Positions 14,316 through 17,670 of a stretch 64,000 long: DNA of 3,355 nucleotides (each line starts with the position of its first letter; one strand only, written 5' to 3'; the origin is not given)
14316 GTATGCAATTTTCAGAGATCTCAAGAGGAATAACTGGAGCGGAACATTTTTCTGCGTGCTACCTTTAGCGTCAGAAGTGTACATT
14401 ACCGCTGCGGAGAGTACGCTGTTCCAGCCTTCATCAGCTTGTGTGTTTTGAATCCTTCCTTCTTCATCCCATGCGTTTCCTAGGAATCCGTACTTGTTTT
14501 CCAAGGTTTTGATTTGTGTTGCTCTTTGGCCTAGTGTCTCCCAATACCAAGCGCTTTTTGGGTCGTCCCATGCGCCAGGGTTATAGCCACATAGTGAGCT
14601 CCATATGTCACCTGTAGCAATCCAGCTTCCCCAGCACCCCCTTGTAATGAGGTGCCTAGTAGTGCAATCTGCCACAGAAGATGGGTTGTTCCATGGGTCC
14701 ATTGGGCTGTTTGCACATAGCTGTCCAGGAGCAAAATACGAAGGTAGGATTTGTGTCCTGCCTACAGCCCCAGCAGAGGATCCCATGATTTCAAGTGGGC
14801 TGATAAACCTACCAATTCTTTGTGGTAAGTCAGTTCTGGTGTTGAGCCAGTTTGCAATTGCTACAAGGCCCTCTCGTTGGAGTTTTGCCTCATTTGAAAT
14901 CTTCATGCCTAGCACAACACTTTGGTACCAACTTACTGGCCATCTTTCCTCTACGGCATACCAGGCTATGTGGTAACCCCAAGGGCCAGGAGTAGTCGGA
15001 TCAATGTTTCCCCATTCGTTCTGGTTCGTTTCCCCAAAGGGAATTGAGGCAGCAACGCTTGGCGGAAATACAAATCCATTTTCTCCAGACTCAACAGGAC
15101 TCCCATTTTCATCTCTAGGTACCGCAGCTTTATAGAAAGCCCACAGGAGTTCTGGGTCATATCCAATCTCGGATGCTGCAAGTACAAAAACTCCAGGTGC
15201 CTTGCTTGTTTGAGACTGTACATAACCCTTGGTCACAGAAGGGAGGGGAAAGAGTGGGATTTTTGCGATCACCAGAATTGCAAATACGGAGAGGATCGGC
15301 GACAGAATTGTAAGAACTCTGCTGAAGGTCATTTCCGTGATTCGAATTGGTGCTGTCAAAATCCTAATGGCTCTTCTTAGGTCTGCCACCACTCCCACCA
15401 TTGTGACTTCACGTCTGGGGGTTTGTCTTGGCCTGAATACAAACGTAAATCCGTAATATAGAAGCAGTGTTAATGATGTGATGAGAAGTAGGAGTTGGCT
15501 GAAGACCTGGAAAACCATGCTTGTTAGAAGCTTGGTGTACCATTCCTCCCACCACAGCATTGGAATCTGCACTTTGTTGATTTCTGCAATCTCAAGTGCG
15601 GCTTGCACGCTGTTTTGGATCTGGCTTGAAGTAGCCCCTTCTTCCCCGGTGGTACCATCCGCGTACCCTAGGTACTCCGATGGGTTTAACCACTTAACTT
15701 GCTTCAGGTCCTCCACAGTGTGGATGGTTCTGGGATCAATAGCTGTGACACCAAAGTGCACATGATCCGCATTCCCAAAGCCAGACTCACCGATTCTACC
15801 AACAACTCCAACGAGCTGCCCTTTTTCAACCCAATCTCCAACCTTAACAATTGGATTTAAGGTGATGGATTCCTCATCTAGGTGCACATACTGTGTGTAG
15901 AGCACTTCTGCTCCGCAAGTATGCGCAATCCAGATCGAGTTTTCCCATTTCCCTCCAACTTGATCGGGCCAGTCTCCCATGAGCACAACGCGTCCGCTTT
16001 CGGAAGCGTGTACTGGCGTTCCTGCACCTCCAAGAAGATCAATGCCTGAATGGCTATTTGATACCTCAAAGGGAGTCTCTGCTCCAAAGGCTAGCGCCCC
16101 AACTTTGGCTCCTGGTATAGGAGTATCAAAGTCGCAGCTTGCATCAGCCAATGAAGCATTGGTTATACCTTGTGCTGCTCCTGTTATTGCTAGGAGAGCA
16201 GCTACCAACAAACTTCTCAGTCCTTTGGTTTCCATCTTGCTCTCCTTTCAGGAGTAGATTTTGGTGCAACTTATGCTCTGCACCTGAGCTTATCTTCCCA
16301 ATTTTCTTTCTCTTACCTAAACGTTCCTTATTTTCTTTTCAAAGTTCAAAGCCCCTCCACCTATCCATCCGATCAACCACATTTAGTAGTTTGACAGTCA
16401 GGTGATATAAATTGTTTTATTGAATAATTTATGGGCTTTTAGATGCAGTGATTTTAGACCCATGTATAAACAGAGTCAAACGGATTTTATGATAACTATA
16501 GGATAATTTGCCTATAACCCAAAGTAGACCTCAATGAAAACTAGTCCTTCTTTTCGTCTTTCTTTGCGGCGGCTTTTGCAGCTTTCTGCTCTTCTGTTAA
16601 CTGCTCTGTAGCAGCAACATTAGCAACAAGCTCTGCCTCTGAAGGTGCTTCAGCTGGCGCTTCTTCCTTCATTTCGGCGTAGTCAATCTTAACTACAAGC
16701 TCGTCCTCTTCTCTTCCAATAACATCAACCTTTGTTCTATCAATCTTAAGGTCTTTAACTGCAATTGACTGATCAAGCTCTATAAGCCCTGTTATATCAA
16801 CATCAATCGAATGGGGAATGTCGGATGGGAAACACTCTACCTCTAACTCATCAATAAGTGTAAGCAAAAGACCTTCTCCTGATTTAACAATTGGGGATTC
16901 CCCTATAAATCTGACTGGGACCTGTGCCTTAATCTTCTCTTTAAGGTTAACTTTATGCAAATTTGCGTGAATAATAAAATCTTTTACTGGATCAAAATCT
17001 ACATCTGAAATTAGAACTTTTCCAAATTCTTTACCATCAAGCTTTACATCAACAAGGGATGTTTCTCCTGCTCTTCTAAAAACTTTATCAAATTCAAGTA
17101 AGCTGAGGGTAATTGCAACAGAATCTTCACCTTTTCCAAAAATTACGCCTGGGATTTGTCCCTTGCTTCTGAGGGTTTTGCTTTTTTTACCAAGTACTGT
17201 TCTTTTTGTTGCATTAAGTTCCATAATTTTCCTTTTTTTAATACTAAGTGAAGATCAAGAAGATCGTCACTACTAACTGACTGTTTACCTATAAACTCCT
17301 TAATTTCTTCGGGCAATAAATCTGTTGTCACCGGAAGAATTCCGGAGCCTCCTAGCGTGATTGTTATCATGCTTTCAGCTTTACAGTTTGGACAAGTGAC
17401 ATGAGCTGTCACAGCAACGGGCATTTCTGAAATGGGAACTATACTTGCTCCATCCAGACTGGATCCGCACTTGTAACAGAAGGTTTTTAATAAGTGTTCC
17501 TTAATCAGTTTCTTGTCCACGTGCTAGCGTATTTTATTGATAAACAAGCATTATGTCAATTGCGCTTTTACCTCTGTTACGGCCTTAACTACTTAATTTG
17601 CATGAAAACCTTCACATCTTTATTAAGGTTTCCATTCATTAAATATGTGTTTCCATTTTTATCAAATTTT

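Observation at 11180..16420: Compositionally foreign 5-gene island built around a membrane-embedded M23 peptidase / lytic transglycosylase fusion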

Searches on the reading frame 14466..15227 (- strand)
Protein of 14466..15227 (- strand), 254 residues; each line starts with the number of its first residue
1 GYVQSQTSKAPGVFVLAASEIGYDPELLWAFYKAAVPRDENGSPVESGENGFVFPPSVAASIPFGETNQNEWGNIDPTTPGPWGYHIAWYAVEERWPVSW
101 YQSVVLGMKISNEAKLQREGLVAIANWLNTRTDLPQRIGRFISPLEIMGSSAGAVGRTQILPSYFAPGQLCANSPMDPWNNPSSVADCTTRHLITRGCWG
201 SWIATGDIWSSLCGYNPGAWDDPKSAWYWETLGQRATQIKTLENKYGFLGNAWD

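Call 41: search_solved_structures(query=A2, max_evalue=10, show_alignments=3)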
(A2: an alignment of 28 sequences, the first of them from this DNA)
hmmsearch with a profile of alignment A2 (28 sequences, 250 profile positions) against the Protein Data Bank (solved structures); distinct sequences matched with E-value up to 10: 5.
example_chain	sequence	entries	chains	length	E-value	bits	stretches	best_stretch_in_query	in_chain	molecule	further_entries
5o8x_A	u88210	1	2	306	0.016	17.6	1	133-192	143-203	Soluble lytic transglycosylase B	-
4anr_A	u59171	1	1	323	0.017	17.6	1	133-192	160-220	SOLUBLE LYTIC TRANSGLYCOSYLASE B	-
5anz_A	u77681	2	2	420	0.078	15.4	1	139-192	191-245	SOLUBLE LYTIC TRANSGLYCOSYLASE B3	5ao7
5ao8_A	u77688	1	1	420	0.078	15.4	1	139-192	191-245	SOLUBLE LYTIC TRANGLYCOSILASE B3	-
9vlr_A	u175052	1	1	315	0.13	14.7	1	139-192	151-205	Lytic murein transglycosylase B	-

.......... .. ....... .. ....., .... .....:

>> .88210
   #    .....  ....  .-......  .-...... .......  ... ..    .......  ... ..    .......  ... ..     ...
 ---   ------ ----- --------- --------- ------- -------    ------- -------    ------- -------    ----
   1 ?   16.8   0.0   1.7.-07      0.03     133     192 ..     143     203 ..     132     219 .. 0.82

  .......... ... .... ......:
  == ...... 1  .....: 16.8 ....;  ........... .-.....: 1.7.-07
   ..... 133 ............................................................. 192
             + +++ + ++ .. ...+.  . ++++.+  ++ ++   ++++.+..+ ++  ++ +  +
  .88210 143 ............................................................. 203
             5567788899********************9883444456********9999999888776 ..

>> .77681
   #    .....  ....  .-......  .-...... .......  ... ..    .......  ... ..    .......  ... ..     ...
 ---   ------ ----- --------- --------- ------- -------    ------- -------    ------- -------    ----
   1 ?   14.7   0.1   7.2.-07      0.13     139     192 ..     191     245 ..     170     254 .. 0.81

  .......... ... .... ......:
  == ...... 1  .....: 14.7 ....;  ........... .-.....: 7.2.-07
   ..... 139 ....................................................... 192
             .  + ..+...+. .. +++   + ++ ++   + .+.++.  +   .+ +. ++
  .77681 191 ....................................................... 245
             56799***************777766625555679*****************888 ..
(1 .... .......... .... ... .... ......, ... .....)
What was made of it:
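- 14466..15227 (-): Lytic-transglycosylase-like domain, aa 337-590. The putative catalytic Glu is E402 (codon 15030-15032) in 'GETN'. It also carries the 'GRTQ' and 'YNPG' motifs. The top 5 PDB profile hits are all SltB/MltB, E 0.016-0.13 (call 41).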

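Call 42: search_protein_families(library=pfam, alignment_id=A2, max_evalue=1)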
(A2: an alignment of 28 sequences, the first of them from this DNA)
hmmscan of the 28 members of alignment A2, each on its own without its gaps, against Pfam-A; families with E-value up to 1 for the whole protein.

A. member 1, seq(254 aa): 1 family
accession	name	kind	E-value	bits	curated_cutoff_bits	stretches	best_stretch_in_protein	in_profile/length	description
PF13406.11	SLT_2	-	0.024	14.3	24.3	1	142-165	143-166/292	Transglycosylase SLT domain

B. families by the number of members that match (of 28 scanned): 9 families
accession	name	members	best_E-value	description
PF13406.11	SLT_2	11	2.6e-05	Transglycosylase SLT domain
PF13518.12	HTH_28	2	0.29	Helix-turn-helix domain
PF05936.17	T6SS_VasE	1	0.0068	Bacterial Type VI secretion, VC_A0110, EvfL, ImpJ, VasE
PF20866.3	MdcG_N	1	0.03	Phosphoribosyl-dephospho-CoA transferase MdcG N-terminal domain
PF22451.2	NirdL-like_HTH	1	0.12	Siroheme decarboxylase NirDL-like HTH domain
PF01464.25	SLT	1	0.16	Transglycosylase SLT domain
PF25594.1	GldB_lipo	1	0.22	Gliding motility protein GldB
PF19681.4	DUF6183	1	0.28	Family of unknown function (DUF6183)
PF11530.13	Pilin_PilX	1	0.33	Minor type IV pilin, PilX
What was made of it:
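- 14466..15227 (-): Weak SLT_2 hits in 11 of 28 members (call 42).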

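Call 43: find_homologous_proteins(query=A2, max_evalue=0.001)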
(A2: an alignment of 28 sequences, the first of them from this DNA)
Query A2 (28 sequences) (254 aa, profile of the alignment): 3 proteins with E <= 0.001 among 8000 candidates.
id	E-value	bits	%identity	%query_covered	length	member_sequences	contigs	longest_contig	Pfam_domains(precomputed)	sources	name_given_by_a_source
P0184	6.0e-96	339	53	87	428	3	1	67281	-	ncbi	-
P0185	9.0e-91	322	54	87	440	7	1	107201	-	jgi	jgi:hypothetical protein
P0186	7.3e-45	171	56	42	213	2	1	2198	-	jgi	-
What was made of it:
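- Tried and rejected: A third find_homologous_proteins search with the domain alignment returned only 3 proteins and added little (call 43).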

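Call 53: predict_structure(alignment_id=A2)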
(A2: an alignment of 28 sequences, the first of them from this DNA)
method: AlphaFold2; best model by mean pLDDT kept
length: 254 residues; sequences in the alignment: 28
mean_pLDDT: 92.8   pTM: 0.89
mean pLDDT of the five models: 92.8, 92.4, 92.3, 92.0, 92.0
residues with pLDDT >= 90: 224; 70-90: 12; 50-70: 12; < 50: 6
segments of 3 or more residues with pLDDT < 50: 1-3, 252-254
pLDDT, mean of each block of 10 residues (from residue 1): 56 93 94 96 95 97 86 86 95 98 98 98 98 92 98 96 98 95 97 97 97 96 96 97 91 44
secondary structure, 60 per line:
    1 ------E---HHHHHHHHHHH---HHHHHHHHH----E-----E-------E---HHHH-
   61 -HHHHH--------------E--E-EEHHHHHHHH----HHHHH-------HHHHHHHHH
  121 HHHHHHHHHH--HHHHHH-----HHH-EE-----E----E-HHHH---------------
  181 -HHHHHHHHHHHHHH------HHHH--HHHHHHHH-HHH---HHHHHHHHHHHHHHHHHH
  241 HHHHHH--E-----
elements in order: H11-21 H25-33 H56-59 H62-66 H88-95 H100-104 H112-130 H133-138 H162-165 H182-195 H202-205 H208-215 H223-246
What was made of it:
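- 14466..15227 (-): AF2 pLDDT 92.8 (call 53).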

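Call 94: fold_search(model_id=the predicted structure, library=pdb)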
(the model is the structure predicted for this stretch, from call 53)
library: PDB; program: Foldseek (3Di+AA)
matches with E <= 10: 86; with E <= 0.001: 0
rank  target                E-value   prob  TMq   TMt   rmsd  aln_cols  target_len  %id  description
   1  5o8x_A                1.1e-02  1.00  0.34  0.29  11.2       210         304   17  The X-ray Structure of Catenated Lytic Transglycosylase SltB1 from Pseudomonas aeruginosa (released 2017-11-29)
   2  4anr                  1.1e-02  0.99  0.41  0.36  10.9       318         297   14  Crystal structure of soluble lytic Transglycosylase SltB1 from Pseudomonas aeruginosa (released 2012-04-04)
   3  1d0k_A                1.8e-02  0.99  0.31  0.26   9.4       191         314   17  THE ESCHERICHIA COLI LYTIC TRANSGLYCOSYLASE SLT35 IN COMPLEX WITH TWO MURODIPEPTIDES (GLCNAC-MURNAC-L-ALA-D-GLU) (released 2000-03-06)
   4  1ltm                  2.1e-02  1.00  0.34  0.29   9.0       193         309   14  ACCELERATED X-RAY STRUCTURE ELUCIDATION OF A 36 KDA MURAMIDASE/TRANSGLYCOSYLASE USING WARP (released 1998-11-11)
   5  1qus                  5.0e-02  0.99  0.34  0.28   9.0       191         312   15  1.7 A RESOLUTION STRUCTURE OF THE SOLUBLE LYTIC TRANSGLYCOSYLASE SLT35 FROM ESCHERICHIA COLI (released 1999-09-15)
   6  5ao8_A                7.4e-02  0.99  0.36  0.25   7.2       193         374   14  Crystal Structure of SltB3 from Pseudomonas aeruginosa in complex with NAG-NAM-pentapeptide (released 2016-07-20)
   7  7qvd                  1.4e-01  0.84  0.41  0.29   8.7       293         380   13  X-ray structure of the lytic transglycosylase SltB2 from Pseudomonas aeruginosa (released 2023-08-16)
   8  5anz                  1.7e-01  0.92  0.34  0.25   7.3       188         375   15  Crystal Structure of SltB3 from Pseudomonas aeruginosa. (released 2016-07-20)
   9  4oh3_A                2.0e-01  0.09  0.15  0.10  21.8       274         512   14  Crystal structure of a nitrate transporter (released 2014-03-05)
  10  1wvu_B                2.5e-01  0.28  0.28  0.28  17.0       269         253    9  Crystal structure of chitinase C from Streptomyces griseus HUT6037 (released 2005-12-27)
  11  8eew_A                3.5e-01  0.07  0.14  0.06  27.1       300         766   11  CryoEM of the soluble OPA1 dimer from the GDP-AlFx bound helical assembly on a lipid membrane (released 2023-06-28)
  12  1wvv_A                4.7e-01  0.30  0.28  0.32  17.9       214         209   10  Crystal structure of chitinase C mutant E147Q (released 2005-12-27)
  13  2dbt_A                5.8e-01  0.30  0.27  0.32  16.0       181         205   10  Crystal structure of chitinase C from Streptomyces griseus HUT6037 (released 2006-03-28)
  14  6gs7_A                1.4e+00  0.03  0.14  0.09  21.1       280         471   11  Crystal structure of peptide transporter DtpA-nanobody in glycine buffer (released 2019-01-30)
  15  8xy6_I                1.6e+00  0.04  0.14  0.09  17.3       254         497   10  ASFV RNAP M1249L C-tail occupied complex3 (MCOC3) (released 2025-01-22)
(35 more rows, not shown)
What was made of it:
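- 14466..15227 (-): The top 8 Foldseek hits are all SltB1, Slt35, SltB2 or SltB3 (call 94).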

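Call 95: fold_search(model_id=the predicted structure, library=viral)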
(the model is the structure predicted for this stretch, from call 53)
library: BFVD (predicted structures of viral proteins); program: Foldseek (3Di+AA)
matches with E <= 10: 77; with E <= 0.001: 0
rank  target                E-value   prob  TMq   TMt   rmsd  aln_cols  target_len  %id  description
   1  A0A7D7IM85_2          3.1e-01  0.57  0.38  0.12  11.7       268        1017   14  (no name in the UniProt tables at hand)
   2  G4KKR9                4.2e-01  0.33  0.27  0.29  16.6       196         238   17  (no name in the UniProt tables at hand)
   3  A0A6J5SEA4            5.9e-01  0.47  0.26  0.09  13.1       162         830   14  LT_GEWL domain containing protein [uncultured Caudovirales phage]
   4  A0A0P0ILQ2            8.0e-01  0.16  0.25  0.14  20.1       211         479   18  Internal (Core) protein [Pbunalikevirus phiFenriz]
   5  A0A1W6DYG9            1.1e+00  0.23  0.26  0.36  15.8       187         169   15  Transglycosylase SLT domain-containing protein [Aeromonas phage phiA8-29]
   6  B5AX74                1.1e+00  0.05  0.14  0.10  18.2       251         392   12  Gp55 putative tail-fiber/lysozyme protein [Iodobacter phage PhiPLPE]
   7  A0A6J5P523            1.3e+00  0.20  0.25  0.33  11.0       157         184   21  LT_GEWL domain containing protein [uncultured Caudovirales phage]
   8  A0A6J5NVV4            1.3e+00  0.14  0.29  0.19  12.5       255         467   12  Glycoside hydrolase, family 19, catalytic [uncultured Caudovirales phage]
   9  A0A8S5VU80            1.6e+00  0.14  0.23  0.30  13.2       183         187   17  Minor tail protein [Tectiviridae sp.]
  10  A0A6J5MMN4            1.8e+00  0.13  0.20  0.09  13.8       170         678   15  LT_GEWL domain containing protein [uncultured Caudovirales phage]
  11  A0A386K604            1.9e+00  0.14  0.23  0.33  15.4       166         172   10  Putative lytic transglycosylase [Dickeya phage vB_DsoM_JA11]
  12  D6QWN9                1.9e+00  0.09  0.28  0.28  11.1       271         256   13  (no name in the UniProt tables at hand)
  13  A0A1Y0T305            1.9e+00  0.02  0.13  0.09  25.3       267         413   12  Virion structural protein [Pseudomonas phage Noxifer]
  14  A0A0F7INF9            2.1e+00  0.12  0.22  0.05  14.0       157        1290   21  Transglycosylase SLT domain-containing protein [Delftia phage IME-DE1]
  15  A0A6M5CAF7            2.2e+00  0.03  0.12  0.16  18.7       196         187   12  (no name in the UniProt tables at hand)
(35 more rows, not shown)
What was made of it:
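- On Phage endolysin or tail lysin: The best BFVD match has E 0.31 (call 95).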

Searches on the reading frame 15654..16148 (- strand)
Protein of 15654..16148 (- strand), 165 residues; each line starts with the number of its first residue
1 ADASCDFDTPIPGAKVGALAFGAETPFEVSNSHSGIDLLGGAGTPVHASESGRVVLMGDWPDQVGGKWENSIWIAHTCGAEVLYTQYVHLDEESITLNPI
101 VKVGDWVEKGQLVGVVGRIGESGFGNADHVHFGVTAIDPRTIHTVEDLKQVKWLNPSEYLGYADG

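Call 104: search_solved_structures(query=window:15654-16148:-, max_evalue=0.001, show_alignments=2)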
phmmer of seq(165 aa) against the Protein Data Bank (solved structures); distinct sequences matched with E-value up to 0.001: 17.
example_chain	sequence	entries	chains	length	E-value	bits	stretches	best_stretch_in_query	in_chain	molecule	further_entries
5j1l_A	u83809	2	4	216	1.6e-09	41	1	27-139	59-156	ToxR-activated gene (TagE)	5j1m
6jmx_A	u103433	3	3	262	4e-09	39.7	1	28-136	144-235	Peptidase M23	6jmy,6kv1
2hsi_A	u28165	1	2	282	4.7e-08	36.2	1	8-141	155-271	Putative peptidase M23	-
4qp5_A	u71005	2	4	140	4.8e-08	36.2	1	31-133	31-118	Lysostaphin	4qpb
6jn1_A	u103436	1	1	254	7.5e-08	35.5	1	28-136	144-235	Peptidase M23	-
6jn0_A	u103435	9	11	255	7.5e-08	35.5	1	28-136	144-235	Peptidase M23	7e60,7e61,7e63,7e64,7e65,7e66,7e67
6jmz_A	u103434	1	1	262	7.5e-08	35.5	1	28-136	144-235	Peptidase M23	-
6jn7_A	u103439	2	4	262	8.4e-08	35.4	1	28-136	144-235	Peptidase M23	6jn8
5nmy_A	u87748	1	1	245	1.1e-07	35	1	31-133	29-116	Lysostaphin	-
4lxc_A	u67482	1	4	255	1.2e-07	34.9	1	31-133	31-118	Lysostaphin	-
6rk4_A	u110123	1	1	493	4.7e-07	32.9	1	31-133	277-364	Lysostaphin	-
4rny_A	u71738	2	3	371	4.8e-06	29.6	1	8-136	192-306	Conserved hypothetical secreted protein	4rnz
5j1l_B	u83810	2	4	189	2.3e-05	27.4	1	29-132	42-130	ToxR-activated gene (TagE)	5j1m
5j1k_A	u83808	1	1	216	2.8e-05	27.2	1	29-132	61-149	ToxR-activated gene (TagE)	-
5kvp_A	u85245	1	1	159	3.8e-05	26.7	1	25-139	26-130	Zoocin A endopeptidase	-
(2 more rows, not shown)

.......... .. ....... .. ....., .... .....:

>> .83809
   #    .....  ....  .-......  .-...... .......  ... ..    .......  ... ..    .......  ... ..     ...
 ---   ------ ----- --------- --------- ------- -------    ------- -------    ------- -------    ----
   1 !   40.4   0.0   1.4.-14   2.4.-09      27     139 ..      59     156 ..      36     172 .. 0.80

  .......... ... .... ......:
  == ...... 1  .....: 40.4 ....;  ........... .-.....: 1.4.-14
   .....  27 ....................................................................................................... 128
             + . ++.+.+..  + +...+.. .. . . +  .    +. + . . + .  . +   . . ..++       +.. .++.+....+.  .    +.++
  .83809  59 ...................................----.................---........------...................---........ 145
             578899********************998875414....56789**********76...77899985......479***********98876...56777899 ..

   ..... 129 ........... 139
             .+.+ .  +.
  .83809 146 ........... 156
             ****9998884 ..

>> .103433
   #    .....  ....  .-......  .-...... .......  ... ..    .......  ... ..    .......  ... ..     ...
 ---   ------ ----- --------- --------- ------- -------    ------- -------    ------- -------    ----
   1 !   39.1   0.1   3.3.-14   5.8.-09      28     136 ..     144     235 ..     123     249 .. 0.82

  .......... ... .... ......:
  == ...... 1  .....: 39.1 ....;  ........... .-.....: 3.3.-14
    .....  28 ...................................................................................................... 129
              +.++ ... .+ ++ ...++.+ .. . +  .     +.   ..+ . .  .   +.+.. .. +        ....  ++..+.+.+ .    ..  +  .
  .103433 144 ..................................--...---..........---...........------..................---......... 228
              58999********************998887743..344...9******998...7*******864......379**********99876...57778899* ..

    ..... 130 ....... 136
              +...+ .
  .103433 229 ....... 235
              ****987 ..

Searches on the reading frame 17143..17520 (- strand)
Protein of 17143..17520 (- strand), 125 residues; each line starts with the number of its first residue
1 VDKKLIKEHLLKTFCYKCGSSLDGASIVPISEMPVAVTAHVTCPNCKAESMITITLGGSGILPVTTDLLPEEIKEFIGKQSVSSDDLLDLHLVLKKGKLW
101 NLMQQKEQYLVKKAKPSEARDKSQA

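Call 72: search_protein_families(library=pfam, proteins=[window:17143-17520:-], max_evalue=0.1)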
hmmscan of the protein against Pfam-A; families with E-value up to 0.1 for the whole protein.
window:17143-17520:- (125 aa): 4 families
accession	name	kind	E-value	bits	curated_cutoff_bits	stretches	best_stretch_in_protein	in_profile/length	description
PF12773.13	DZR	-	0.00044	20.8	27.3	1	13-49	13-33/45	Double zinc ribbon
PF08271.17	Zn_Ribbon_TF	-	0.0099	15.9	29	0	42-51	2-11/43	TFIIB zinc-binding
PF13248.11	Zn_ribbon_3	-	0.046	13.7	27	0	40-48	2-10/26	zinc-ribbon domain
PF08273.17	Zn_Ribbon_Prim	-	0.081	13.7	23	0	40-49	3-12/37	Zinc-binding domain of primase-helicase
